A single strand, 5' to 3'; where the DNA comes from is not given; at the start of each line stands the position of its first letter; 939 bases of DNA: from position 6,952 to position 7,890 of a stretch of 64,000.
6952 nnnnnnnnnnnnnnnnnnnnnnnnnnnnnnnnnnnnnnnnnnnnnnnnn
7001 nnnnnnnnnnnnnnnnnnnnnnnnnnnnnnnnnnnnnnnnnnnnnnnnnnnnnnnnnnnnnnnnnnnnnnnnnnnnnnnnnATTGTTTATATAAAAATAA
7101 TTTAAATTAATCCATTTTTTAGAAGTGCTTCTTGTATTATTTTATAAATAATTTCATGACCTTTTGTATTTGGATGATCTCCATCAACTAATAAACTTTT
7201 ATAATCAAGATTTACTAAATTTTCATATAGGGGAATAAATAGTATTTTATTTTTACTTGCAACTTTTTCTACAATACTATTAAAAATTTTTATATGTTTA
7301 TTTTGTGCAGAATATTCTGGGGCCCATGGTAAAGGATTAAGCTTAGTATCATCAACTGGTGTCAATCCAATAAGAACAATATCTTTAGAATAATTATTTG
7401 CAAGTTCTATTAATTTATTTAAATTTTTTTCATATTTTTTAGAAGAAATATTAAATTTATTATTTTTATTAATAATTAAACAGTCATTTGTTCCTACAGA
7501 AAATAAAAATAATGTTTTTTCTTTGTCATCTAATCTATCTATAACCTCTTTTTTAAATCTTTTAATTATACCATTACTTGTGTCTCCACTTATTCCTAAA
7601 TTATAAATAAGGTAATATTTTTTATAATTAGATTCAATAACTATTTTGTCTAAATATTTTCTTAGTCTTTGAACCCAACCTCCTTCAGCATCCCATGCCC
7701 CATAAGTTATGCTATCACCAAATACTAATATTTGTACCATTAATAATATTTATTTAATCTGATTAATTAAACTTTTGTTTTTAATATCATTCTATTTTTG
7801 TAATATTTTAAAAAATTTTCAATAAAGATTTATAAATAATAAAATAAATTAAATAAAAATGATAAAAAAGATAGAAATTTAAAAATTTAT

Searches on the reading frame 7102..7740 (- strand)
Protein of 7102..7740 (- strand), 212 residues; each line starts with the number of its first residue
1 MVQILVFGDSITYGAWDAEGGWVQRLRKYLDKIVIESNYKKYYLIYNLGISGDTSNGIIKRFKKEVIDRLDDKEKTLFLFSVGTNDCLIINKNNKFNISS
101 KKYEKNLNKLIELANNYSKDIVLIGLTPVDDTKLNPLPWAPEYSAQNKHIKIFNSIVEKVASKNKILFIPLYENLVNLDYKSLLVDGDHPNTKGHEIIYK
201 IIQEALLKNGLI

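Call 103: search_protein_families(library=pfam, proteins=[window:7102-7740:-], max_evalue=0.0001)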
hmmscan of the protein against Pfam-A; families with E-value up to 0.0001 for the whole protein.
window:7102-7740:- (212 aa): 3 families
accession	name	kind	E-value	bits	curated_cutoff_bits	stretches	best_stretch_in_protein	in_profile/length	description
PF13472.12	Lipase_GDSL_2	-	2.7e-22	80.6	32.9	1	6-197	1-178/178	GDSL-like Lipase/Acylhydrolase family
PF00657.28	Lipase_GDSL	-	4.1e-19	70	23.6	1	4-201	1-207/208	GDSL-like Lipase/Acylhydrolase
PF04311.20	DUF459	-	6.5e-05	22.8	27.2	0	64-177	49-155/197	Protein of unknown function (DUF459)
